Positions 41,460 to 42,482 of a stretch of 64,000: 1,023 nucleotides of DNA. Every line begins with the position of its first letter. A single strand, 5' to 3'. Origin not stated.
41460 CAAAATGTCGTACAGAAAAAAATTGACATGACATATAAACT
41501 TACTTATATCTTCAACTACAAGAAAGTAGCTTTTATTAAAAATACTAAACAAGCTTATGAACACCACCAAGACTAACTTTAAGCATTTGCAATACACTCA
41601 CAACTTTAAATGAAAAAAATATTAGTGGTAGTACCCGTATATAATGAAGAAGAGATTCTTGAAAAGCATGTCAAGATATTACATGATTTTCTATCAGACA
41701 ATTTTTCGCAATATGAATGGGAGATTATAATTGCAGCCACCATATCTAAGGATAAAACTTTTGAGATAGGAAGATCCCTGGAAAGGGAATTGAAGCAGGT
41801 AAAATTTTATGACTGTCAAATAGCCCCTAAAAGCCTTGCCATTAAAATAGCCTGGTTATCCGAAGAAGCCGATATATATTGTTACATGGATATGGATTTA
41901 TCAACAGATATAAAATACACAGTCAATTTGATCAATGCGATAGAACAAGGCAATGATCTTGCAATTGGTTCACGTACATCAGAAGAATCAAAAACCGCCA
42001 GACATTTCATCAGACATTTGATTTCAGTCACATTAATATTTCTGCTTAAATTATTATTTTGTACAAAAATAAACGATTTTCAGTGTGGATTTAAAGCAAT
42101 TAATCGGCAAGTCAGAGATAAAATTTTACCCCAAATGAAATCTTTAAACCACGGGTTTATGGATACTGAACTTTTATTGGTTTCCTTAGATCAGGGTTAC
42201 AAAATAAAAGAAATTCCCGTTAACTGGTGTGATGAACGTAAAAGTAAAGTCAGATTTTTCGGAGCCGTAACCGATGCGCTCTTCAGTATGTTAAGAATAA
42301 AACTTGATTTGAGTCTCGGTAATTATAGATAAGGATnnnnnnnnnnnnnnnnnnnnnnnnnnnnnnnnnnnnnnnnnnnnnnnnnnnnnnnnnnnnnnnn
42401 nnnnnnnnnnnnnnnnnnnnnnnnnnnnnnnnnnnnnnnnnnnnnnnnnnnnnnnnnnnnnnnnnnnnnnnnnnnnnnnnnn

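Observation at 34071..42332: Glycan cluster coupling a GDP-heptose pathway to polyprenol-phosphate-type and GT-C-type transferases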

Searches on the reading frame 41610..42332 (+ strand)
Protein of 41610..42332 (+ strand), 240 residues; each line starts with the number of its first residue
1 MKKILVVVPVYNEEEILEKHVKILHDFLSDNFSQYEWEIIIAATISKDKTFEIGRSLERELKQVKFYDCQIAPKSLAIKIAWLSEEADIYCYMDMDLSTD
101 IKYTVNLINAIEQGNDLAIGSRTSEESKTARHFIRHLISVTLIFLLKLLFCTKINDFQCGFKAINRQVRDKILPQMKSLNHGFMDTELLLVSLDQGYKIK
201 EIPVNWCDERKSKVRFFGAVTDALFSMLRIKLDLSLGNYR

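Call 4: search_protein_families(library=pfam, proteins=[window:41610-42332:+], max_evalue=0.01)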
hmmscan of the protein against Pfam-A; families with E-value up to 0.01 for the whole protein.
window:41610-42332:+ (240 aa): 1 family
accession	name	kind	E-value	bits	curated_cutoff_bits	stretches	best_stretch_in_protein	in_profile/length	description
PF00535.33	Glycos_transf_2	-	1.5e-10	41.7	23.3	1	6-172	2-167/168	Glycosyl transferase family 2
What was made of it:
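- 41610..42332 (+): GT2_240: polyprenyl-phosphate glycosyltransferase without TM helices (DPMS/ArnC/GtrB fold). Proposed polyprenyl-phosphate-heptose synthase. Part of module A. Pfam Glycos_transf_2 (call 4).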

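Call 5: search_protein_families(library=ncbifam, proteins=[window:41610-42332:+], max_evalue=0.01)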
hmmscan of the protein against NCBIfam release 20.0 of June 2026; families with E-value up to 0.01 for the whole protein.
window:41610-42332:+ (240 aa): 14 families
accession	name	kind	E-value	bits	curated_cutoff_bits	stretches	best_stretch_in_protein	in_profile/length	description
NF047588.1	GlcsyltransPgfSStrep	equivalog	8.1e-12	45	500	1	3-173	2-168/308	glycosyltransferase PgfS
NF041391.1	DPhHxTase_Halo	equivalog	3.1e-09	36.1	375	1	11-212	4-188/213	dolichyl-phosphate hexose transferase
NF058614.1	PPMAGASynPpgS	equivalog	4.9e-08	32.7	370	1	5-205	3-195/226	polyprenyl-phospho-N-acetylgalactosaminyl synthase PpgS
TIGR04182.1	glyco_TIGR04182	equivalog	3.8e-07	29.8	325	1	4-209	2-193/293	S-layer glycoprotein N-glycosyltransferase AglJ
NF007986.1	PRK10714.1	equivalog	1.2e-05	24.5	529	1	1-173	5-173/316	undecaprenyl-phosphate 4-deoxy-4-formamido-L-arabinose transferase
TIGR03937.1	PgaC_IcaA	equivalog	2.8e-05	23.3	422.3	1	2-118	45-157/407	poly-beta-1,6-N-acetyl-D-glucosamine synthase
TIGR04283.1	glyco_like_mftF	equivalog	0.00021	20.9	182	1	6-59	3-51/221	TIGR04283 family arsenosugar biosynthesis glycosyltransferase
NF038299.1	EPS_HpsN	equivalog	0.00044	19.3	425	1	3-112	2-107/317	hormogonium polysaccharide biosynthesis glycosyltransferase HpsN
NF050050.1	ProtGlycPglI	equivalog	0.0006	19.3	500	1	1-67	1-62/306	GalNAc(5)-diNAcBac-PP-undecaprenol beta-1,3-glucosyltransferase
NF007482.0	PRK10073.1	equivalog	0.0019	17.2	423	1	2-109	6-108/334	glycosyltransferase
NF010496.0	PRK13915.1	equivalog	0.002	17.3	262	1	2-98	31-128/307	glucosyl-3-phosphoglycerate synthase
NF038302.1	EPS_HpsE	equivalog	0.0023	17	300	1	4-62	3-59/307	hormogonium polysaccharide biosynthesis glycosyltransferase HpsE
TIGR03111.1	glyc2_xrt_Gpos1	hypoth_equivalog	0.0024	16.7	363.95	1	3-116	50-161/439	TIGR03111 family XrtG-associated glycosyltransferase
NF047683.1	TeichurnBiosyTuaG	equivalog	0.0029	17.3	400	1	3-66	7-65/252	teichuronic acid biosynthesis protein TuaG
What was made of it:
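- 41610..42332 (+): The best NCBIfam hits are PgfS, dolichyl-P-hexose transferase, PpgS, AglJ and ArnC, all below their cut-offs (call 5).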

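Call 32: search_solved_structures(query=window:41610-42332:+, max_evalue=0.001, show_alignments=1)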
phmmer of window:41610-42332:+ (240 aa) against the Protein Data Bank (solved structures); distinct sequences matched with E-value up to 0.001: 1.
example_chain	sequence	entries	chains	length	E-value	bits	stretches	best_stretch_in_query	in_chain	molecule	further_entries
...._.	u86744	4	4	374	8.1e-11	45.1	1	3-172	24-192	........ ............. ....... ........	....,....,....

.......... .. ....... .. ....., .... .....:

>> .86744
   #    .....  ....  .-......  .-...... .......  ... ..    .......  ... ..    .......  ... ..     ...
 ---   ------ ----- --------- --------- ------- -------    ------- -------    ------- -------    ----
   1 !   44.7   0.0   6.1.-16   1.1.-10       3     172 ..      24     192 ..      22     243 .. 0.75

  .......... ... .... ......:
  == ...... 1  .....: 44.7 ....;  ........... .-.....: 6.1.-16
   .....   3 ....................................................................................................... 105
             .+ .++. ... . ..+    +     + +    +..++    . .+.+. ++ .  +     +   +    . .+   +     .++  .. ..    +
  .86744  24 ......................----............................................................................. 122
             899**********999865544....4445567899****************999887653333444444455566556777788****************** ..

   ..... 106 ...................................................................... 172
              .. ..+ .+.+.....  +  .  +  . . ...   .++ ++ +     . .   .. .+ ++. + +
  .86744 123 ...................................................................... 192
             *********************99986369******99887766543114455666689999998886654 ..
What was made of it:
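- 41610..42332 (+): The only PDB sequence hit is P. furiosus DPMS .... (call 32).
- Characterised members of both families use mannose: DPMS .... is the only PDB sequence hit (call 32), and GT87 corresponds to PimE-type enzymes (call 5).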

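Call 43: find_related_loci(query=window:41610-42332:+, collection=metagenome_contigs, flank=8000)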
Query window:41610-42332:+ (240 aa) in metagenome_contigs; peptide patterns used: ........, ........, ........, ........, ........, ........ (x = any residue, [..] = any of these).
47 stretches matched a pattern; 5 encode a relative of the query (tblastn E <= 1e-3); 5 distinct loci.
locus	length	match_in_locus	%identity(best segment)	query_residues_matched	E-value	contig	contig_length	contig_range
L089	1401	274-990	53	1-239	3e-91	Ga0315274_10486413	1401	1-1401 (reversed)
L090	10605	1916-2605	27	6-235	4e-25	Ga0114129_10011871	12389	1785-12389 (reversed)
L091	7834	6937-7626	27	6-235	4e-25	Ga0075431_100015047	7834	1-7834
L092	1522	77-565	30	74-235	2e-22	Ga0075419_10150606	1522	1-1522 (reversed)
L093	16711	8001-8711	25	5-239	8e-12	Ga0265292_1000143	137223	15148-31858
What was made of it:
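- The sample of contexts is small, because close GT2_240 relatives are rare in the contig scan (call 43).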

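Call 45: find_homologous_proteins(query=window:41610-42332:+, max_evalue=0.00001)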
Query window:41610-42332:+ (240 aa): 3252 proteins with E <= 0.00001 among 3831 candidates; the best 120 are listed.
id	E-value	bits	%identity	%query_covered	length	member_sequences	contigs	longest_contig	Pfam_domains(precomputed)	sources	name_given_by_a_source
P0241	1.8e-154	530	100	100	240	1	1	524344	PF00535.33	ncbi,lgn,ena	-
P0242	3.3e-128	444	85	100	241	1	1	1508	PF00535.33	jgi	jgi:glycosyltransferase involved in cell wall biosynthesis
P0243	3.4e-126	437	83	100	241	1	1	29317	PF00535.33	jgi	jgi:glycosyltransferase involved in cell wall biosynthesis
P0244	7.8e-125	433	81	100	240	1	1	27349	PF00535.33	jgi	jgi:glycosyltransferase involved in cell wall biosynthesis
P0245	1.1e-85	305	58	100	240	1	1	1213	PF00535.33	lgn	-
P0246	4.3e-84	300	59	100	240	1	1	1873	PF00535.33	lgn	-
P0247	5.2e-79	283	53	100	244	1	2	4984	PF00535.33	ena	-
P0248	8.6e-79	282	55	100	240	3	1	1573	PF00535.33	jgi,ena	-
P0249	2.8e-76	274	54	100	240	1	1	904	PF00535.33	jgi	-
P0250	7.1e-76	273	53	100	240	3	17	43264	PF00535.33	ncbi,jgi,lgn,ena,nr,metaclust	ncbi:glycosyltransferase [Candidatus Pacearchaeota archaeon]|nr:glycosyltransferase [Candidatus Pace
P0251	9.1e-76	272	52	100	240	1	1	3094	PF00535.33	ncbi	-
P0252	1.4e-75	272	53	100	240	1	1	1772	PF00535.33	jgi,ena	-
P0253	7.5e-75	269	54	100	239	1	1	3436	PF00535.33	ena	-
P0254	1.0e-73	266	52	100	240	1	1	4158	PF00535.33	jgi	-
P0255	5.4e-73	263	51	100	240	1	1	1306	PF00535.33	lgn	-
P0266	2.5e-67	245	51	99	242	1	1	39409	PF00535.33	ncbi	-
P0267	2.2e-66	242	49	99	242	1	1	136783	PF00535.33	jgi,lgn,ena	-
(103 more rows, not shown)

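Call 46: find_encoding_contigs(protein=P0243, flank=10000, max_places=2)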
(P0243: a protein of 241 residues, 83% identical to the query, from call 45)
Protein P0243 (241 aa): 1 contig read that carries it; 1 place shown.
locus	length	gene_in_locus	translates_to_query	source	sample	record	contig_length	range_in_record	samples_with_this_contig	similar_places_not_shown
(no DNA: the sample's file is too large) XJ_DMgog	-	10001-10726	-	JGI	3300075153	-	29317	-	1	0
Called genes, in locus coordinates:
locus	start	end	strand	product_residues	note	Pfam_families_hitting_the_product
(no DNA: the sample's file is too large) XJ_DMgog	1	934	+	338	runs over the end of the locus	PF03706:LPG_synthase_TM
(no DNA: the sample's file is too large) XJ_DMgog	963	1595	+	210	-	PF02163:Peptidase_M50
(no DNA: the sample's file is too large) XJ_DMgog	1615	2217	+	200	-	PF00881:Nitroreductase, PF14512:TM1586_NiRdase (faint)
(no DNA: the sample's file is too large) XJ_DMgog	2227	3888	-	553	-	PF00342:PGI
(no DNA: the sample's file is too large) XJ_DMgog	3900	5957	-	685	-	PF00456:Transketolase_N, PF02779:Transket_pyr, PF02780:Transketolase_C, PF22613:Transketolase_C_1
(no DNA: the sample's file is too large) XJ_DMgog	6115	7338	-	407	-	PF09594:GT87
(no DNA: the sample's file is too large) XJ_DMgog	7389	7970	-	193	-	PF13580:SIS_2, PF01380:SIS (faint)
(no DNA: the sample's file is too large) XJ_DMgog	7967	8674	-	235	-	PF00483:NTP_transferase, PF12804:NTP_transf_3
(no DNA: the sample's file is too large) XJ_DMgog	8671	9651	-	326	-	PF00288:GHMP_kinases_N, PF08544:GHMP_kinases_C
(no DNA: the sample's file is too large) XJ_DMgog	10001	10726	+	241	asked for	PF00535:Glycos_transf_2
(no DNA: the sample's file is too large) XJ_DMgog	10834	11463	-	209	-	-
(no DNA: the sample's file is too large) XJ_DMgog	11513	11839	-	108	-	PF03091:CutA1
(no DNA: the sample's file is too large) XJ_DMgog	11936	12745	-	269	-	PF22435:MRM3-like_sub_bind, PF08032:SpoU_sub_bind (weak), PF00588:SpoU_methylase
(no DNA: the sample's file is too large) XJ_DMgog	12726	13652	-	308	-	PF03741:TerC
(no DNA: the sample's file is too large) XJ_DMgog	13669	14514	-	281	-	PF01790:LGT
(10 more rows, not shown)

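Call 47: find_encoding_contigs(protein=P0267, flank=7000, max_places=2)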
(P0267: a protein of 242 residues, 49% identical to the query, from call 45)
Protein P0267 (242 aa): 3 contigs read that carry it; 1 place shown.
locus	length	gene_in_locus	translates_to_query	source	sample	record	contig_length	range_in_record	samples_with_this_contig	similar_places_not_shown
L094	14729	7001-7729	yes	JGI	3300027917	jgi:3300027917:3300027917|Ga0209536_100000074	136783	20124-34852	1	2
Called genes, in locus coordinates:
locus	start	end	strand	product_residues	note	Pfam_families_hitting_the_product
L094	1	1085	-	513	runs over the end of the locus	PF02310:B12-binding, PF04055:Radical_SAM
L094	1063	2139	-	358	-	PF00070:Pyr_redox (faint), PF01266:DAO, PF13450:NAD_binding_8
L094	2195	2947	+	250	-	PF00483:NTP_transferase, PF12804:NTP_transf_3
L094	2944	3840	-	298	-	PF01408:GFO_IDH_MocA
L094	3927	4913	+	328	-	PF00288:GHMP_kinases_N, PF08544:GHMP_kinases_C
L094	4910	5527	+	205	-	PF13580:SIS_2, PF01380:SIS (weak)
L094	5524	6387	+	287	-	PF00923:TAL_FSA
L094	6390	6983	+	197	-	PF08645:PNK3P (weak), PF12710:HAD (weak), PF13419:HAD_2 (faint), PF00702:Hydrolase, PF13242:Hydrolase_like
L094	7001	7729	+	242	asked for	PF00535:Glycos_transf_2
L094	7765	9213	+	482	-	-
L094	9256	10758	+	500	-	PF01943:Polysacc_synt, PF13440:Polysacc_synt_3, PF03023:MurJ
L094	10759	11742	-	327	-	PF01073:3Beta_HSD, PF01370:Epimerase, PF02719:Polysacc_synt_2, PF04321:RmlD_sub_bind, PF16363:GDP_Man_Dehyd, PF07993:NAD_binding_4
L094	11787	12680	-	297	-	PF00535:Glycos_transf_2, PF10111:Glyco_tranf_2_2, PF13641:Glyco_tranf_2_3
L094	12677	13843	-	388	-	PF00534:Glycos_transf_1, PF13692:Glyco_trans_1_4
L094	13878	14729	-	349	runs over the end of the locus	PF01073:3Beta_HSD, PF01370:Epimerase, PF02719:Polysacc_synt_2, PF16363:GDP_Man_Dehyd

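Call 48: find_encoding_contigs(protein=P0266, flank=7000, max_places=2)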
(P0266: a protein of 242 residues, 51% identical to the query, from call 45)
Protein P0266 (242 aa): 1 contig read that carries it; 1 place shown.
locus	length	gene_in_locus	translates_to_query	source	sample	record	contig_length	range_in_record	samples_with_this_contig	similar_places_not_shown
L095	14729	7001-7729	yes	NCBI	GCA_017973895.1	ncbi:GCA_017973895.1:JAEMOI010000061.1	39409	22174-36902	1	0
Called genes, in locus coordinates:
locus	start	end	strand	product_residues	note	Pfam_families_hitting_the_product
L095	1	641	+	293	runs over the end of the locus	PF00459:Inositol_P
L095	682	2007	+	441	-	PF00483:NTP_transferase, PF12804:NTP_transf_3, PF00702:Hydrolase, PF13419:HAD_2, PF13242:Hydrolase_like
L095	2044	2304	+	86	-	PF03083:MtN3_slv, PF04193:PQ-loop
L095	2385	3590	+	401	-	-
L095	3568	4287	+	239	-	PF00702:Hydrolase, PF13419:HAD_2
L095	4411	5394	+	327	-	PF00288:GHMP_kinases_N, PF08544:GHMP_kinases_C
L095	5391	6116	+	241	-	PF13580:SIS_2, PF01380:SIS (weak)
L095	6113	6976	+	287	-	PF00923:TAL_FSA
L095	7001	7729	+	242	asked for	PF00535:Glycos_transf_2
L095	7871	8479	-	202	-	PF01209:Ubie_methyltran, PF05401:NodS, PF13489:Methyltransf_23, PF07021:MetW, PF13649:Methyltransf_25, PF13847:Methyltransf_31, PF08241:Methyltransf_11, PF08242:Methyltransf_12, +2 more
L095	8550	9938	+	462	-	-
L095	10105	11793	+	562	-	PF13231:PMT_2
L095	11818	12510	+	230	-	PF00535:Glycos_transf_2, PF10111:Glyco_tranf_2_2, PF13641:Glyco_tranf_2_3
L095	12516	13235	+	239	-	PF01066:CDP-OH_P_transf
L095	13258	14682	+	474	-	PF02310:B12-binding, PF04055:Radical_SAM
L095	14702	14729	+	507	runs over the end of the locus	PF01943:Polysacc_synt, PF13440:Polysacc_synt_3, PF03023:MurJ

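Call 49: find_encoding_contigs(protein=P0250, flank=7000, max_places=3)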
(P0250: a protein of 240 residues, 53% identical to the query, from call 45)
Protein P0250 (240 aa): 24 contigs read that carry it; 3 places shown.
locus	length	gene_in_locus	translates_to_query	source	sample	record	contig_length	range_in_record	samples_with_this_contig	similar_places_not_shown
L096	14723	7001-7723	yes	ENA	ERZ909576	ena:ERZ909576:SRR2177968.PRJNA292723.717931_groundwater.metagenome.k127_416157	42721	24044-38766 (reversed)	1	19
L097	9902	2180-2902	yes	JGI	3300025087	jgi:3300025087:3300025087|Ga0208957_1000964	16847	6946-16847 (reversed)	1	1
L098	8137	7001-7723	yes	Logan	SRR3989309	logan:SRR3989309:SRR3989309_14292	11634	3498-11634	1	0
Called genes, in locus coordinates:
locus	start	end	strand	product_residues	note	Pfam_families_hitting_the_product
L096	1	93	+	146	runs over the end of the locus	-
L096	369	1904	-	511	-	PF02310:B12-binding, PF04055:Radical_SAM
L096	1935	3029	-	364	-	PF01266:DAO, PF13450:NAD_binding_8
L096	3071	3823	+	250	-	PF00483:NTP_transferase, PF12804:NTP_transf_3 (weak)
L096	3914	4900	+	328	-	PF00288:GHMP_kinases_N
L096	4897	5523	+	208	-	PF13580:SIS_2, PF01380:SIS (faint)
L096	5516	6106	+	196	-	PF00702:Hydrolase, PF13419:HAD_2 (faint), PF12710:HAD (weak), PF13242:Hydrolase_like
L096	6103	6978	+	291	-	PF00923:TAL_FSA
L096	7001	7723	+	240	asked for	PF00535:Glycos_transf_2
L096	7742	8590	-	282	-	PF01073:3Beta_HSD, PF01370:Epimerase, PF04321:RmlD_sub_bind, PF05368:NmrA, PF07993:NAD_binding_4 (faint), PF16363:GDP_Man_Dehyd (weak), PF13460:NAD_binding_10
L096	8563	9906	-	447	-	PF04055:Radical_SAM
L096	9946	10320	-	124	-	-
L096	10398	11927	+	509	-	PF01943:Polysacc_synt, PF13440:Polysacc_synt_3, PF01554:MatE (weak)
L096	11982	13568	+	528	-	PF01261:AP_endonuc_2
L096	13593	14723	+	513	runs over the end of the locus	PF20604:DUF6798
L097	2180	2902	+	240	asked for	PF00535:Glycos_transf_2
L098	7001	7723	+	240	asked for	PF00535:Glycos_transf_2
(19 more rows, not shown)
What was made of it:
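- L094 and L096 share further synteny (calls 47, 49). GT2_240 relatives at about 50% identity are co-operonic with heptose genes in all three contexts sampled (calls 47-49).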

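Call 63: predict_structure(alignment_id=A1)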
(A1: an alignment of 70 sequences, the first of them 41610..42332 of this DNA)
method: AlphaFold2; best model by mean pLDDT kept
length: 240 residues; sequences in the alignment: 70
mean_pLDDT: 93.6   pTM: 0.90
mean pLDDT of the five models: 93.6, 93.7, 92.9, 92.7, 91.9
residues with pLDDT >= 90: 195; 70-90: 39; 50-70: 6; < 50: 0
segments of 3 or more residues with pLDDT < 50: none
pLDDT, mean of each block of 10 residues (from residue 1): 97 96 99 98 94 98 95 92 98 95 98 98 89 84 94 92 98 95 93 98 89 68 92 96
secondary structure, 60 per line:
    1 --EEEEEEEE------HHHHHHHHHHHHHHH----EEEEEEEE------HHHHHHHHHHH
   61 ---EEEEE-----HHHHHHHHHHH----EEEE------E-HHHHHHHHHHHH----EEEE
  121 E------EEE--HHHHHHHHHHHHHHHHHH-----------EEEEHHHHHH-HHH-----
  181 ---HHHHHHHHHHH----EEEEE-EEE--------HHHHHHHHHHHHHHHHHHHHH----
elements in order: E3-10 H17-31 E36-43 H50-60 E64-68 H74-84 E89-92 H101-112 E117-121 E128-130 H133-150 E162-165 H166-171 H184-194 E199-203 E205-207 H216-236
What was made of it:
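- On Three-component polyprenyl-phosphate-dependent periplasmic glycosylation (Gtr/Arn/Ppm type): The protein is 240 aa and ends in a single long helix (residues 216-236; call 63).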
